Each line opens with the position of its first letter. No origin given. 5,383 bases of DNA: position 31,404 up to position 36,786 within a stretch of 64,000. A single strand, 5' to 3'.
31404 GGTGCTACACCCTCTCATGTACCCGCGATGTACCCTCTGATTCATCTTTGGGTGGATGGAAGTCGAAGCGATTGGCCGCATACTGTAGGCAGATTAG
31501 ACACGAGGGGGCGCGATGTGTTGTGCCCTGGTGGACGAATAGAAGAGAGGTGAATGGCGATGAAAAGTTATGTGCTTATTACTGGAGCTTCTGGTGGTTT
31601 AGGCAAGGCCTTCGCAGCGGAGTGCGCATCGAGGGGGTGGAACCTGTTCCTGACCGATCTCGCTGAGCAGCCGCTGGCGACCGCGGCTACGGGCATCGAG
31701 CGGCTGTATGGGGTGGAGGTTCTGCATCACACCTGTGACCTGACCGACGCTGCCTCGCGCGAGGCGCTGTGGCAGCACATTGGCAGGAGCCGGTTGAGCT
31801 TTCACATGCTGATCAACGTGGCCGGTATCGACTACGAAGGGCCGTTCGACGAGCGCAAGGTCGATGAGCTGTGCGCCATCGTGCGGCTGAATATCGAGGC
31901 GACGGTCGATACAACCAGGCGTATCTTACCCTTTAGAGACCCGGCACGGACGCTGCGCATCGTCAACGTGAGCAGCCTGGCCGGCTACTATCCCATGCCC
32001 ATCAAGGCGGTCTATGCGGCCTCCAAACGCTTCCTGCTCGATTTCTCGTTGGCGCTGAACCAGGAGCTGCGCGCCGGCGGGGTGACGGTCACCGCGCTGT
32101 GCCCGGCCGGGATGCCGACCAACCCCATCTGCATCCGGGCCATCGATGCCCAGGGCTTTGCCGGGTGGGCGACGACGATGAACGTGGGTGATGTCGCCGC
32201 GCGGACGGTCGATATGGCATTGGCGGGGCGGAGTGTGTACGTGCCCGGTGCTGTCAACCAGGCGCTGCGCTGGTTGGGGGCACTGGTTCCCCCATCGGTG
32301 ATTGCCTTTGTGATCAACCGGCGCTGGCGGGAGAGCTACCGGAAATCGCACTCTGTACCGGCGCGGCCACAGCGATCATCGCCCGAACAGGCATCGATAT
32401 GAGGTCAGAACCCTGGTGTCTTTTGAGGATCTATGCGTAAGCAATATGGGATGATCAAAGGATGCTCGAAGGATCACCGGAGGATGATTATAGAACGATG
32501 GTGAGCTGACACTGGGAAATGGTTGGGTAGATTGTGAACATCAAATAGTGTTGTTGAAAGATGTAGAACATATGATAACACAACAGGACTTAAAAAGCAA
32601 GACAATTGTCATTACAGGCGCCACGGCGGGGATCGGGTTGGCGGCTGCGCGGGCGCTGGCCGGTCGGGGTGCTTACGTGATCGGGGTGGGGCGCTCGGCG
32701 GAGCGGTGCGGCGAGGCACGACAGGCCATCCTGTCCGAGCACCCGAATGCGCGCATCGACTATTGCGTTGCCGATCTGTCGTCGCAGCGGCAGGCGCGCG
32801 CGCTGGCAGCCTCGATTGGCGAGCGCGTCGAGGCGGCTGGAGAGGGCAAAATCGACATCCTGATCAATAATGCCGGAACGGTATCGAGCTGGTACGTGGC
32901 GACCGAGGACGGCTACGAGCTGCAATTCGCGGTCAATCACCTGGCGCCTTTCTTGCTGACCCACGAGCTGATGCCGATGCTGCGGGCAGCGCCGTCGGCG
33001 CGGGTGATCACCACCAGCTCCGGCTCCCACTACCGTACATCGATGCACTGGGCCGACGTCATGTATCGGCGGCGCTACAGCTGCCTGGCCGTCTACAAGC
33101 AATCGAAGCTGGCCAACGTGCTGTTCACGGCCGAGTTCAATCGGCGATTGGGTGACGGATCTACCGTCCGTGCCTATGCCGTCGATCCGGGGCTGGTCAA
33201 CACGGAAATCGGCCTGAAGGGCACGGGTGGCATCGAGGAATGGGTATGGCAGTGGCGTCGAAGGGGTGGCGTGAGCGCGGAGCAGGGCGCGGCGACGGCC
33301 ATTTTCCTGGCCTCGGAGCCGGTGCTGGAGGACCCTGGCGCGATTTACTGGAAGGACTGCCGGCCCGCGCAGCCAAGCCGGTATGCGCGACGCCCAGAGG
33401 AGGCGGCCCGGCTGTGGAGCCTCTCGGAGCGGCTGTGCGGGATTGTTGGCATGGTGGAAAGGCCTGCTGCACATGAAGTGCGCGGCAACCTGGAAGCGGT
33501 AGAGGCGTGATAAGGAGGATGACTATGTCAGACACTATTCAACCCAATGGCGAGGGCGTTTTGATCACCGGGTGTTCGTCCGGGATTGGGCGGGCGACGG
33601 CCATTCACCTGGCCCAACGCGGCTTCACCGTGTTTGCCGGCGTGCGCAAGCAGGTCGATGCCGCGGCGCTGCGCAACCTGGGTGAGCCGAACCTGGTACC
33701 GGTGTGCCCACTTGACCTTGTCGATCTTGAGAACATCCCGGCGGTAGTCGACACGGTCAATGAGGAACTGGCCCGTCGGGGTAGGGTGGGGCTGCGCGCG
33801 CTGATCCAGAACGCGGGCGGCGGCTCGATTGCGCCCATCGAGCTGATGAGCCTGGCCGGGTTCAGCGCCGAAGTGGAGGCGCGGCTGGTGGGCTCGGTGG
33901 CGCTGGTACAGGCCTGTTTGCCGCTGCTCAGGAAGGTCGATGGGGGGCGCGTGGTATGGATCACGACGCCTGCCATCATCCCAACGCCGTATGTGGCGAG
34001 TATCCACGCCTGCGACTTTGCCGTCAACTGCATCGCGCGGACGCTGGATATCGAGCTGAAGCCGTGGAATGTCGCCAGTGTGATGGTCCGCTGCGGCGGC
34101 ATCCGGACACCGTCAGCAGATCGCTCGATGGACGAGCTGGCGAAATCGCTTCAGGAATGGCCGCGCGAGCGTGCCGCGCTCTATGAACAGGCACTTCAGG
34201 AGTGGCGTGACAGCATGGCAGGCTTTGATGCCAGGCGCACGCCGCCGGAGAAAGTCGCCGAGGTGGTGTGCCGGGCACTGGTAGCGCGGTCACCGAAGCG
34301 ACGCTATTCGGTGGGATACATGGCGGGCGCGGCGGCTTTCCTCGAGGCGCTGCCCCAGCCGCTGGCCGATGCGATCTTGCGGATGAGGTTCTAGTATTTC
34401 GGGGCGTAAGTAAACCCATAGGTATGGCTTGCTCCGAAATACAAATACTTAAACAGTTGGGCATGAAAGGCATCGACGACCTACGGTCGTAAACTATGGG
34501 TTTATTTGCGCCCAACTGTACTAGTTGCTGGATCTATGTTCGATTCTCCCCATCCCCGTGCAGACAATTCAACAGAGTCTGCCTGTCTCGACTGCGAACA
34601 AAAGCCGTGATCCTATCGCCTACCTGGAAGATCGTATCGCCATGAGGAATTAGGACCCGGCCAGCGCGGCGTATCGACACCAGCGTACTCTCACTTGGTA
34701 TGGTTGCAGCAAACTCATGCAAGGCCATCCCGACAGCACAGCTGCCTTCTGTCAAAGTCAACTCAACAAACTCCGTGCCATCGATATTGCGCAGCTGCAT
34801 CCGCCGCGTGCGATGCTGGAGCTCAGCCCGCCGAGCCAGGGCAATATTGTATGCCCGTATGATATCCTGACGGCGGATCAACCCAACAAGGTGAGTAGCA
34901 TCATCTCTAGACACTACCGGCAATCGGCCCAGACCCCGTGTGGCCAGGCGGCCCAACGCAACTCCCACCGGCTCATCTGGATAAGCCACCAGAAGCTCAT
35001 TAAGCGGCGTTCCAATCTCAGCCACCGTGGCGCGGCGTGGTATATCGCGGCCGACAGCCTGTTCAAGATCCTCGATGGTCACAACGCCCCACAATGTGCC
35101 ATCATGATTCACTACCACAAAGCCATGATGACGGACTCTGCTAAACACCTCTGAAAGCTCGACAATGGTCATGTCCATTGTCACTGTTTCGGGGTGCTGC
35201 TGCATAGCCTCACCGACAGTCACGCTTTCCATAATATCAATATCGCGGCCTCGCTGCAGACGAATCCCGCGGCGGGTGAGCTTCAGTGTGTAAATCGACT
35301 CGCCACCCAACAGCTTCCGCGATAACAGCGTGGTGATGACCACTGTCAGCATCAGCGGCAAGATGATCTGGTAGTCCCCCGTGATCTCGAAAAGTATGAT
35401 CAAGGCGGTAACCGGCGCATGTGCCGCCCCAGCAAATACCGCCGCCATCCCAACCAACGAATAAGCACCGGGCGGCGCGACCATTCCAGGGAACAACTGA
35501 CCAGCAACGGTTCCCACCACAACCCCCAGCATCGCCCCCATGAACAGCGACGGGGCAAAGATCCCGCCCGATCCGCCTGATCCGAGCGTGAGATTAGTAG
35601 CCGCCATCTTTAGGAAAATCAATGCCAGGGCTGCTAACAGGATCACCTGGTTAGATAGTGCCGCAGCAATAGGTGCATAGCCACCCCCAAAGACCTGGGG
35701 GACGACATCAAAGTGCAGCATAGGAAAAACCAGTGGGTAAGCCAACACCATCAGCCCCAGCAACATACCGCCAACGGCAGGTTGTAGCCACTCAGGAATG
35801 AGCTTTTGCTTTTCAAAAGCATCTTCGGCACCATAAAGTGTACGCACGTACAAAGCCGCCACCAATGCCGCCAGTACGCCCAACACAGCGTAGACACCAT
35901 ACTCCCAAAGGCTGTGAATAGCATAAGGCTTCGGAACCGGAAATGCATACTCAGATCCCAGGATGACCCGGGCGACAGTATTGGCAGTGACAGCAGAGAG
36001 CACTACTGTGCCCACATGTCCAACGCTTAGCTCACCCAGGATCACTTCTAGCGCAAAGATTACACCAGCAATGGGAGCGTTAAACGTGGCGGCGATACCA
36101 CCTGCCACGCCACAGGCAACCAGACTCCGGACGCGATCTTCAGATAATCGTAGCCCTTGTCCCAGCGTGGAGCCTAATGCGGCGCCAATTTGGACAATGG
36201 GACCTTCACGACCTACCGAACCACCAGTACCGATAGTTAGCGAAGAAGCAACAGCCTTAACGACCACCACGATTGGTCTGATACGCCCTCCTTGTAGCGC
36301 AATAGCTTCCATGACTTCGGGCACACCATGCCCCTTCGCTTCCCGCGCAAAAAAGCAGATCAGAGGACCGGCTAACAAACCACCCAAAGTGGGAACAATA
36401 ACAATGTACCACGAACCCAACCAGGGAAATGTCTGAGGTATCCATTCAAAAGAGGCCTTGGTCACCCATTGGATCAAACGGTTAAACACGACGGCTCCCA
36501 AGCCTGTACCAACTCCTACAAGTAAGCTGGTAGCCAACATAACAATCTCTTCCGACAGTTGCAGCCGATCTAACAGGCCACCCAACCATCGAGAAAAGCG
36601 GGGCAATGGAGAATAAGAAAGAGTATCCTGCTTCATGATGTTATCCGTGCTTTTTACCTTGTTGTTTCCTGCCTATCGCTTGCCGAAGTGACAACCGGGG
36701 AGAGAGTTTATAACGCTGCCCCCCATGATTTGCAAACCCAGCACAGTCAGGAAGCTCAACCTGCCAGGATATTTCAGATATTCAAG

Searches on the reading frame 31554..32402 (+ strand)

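Call 14: search_protein_families(library=pfam, proteins=[window:31554-32402:+], max_evalue=0.0001)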
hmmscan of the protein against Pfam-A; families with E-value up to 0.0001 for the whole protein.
window:31554-32402:+ (282 aa): 3 families
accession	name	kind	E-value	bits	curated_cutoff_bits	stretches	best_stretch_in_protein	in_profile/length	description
PF00106.31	adh_short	-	8.7e-38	130.2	26.6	1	7-190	3-185/195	short chain dehydrogenase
PF13561.12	adh_short_C2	-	1.2e-20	74.6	27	1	11-190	1-179/236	Enoyl-(Acyl carrier protein) reductase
PF08659.16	KR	-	2.1e-09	38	22.6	1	7-164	3-159/180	KR domain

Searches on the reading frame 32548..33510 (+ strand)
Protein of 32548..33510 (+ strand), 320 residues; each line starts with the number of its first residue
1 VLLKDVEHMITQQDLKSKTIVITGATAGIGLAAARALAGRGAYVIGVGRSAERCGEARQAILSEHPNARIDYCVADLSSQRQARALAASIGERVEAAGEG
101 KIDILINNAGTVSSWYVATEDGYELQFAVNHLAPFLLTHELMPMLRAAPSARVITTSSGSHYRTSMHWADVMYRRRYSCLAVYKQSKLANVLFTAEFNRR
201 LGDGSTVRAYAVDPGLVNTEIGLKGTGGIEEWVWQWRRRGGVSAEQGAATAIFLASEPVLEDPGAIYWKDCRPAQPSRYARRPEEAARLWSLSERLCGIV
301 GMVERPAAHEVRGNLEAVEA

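Call 14: search_protein_families(library=pfam, proteins=[window:32548-33510:+], max_evalue=0.0001)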
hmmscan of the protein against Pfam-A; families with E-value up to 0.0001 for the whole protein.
window:32548-33510:+ (320 aa): 3 families
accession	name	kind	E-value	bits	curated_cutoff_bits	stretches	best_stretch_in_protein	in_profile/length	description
PF00106.31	adh_short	-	3.9e-29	102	26.6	1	18-221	1-186/195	short chain dehydrogenase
PF13561.12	adh_short_C2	-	5.6e-20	72.4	27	1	24-257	1-219/236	Enoyl-(Acyl carrier protein) reductase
PF08659.16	KR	-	8.4e-07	29.5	22.6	1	19-94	2-79/180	KR domain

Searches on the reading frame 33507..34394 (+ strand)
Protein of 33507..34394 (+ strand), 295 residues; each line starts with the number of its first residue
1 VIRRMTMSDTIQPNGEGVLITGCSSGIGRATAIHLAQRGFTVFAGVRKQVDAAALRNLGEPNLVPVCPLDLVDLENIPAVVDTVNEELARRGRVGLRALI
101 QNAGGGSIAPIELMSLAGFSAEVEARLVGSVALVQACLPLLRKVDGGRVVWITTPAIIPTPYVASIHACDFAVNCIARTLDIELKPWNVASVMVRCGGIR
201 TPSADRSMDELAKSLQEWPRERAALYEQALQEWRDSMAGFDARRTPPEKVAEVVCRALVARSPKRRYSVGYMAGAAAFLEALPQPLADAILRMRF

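Call 14: search_protein_families(library=pfam, proteins=[window:33507-34394:+], max_evalue=0.0001)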
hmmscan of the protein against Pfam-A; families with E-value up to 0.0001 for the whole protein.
window:33507-34394:+ (295 aa): 4 families
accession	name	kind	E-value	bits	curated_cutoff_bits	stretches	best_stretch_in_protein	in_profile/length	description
PF00106.31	adh_short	-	4e-25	88.9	26.6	1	18-207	3-190/195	short chain dehydrogenase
PF13561.12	adh_short_C2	-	2e-14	54.2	27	1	24-222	3-197/236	Enoyl-(Acyl carrier protein) reductase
PF08643.16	DUF1776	-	2.9e-10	40.5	25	1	27-280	16-285/294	Fungal family of unknown function (DUF1776)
PF08659.16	KR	-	1.8e-05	25.2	22.6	1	18-138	3-124/180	KR domain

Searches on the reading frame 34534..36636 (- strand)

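Call 7: search_protein_families(library=pfam, proteins=[window:34534-36636:-], max_evalue=0.001)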
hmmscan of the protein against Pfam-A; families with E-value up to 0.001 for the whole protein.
window:34534-36636:- (700 aa): 3 families
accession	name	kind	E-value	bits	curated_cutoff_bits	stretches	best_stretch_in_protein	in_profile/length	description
PF00654.25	Voltage_CLC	-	2.7e-101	339.7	24.8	1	85-440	1-346/346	Voltage gated chloride channel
PF00571.33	CBS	-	1.3e-19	70.7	24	2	474-527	1-54/57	CBS domain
PF02080.26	TrkA_C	-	5.2e-09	36.3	27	1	624-688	2-66/71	TrkA-C domain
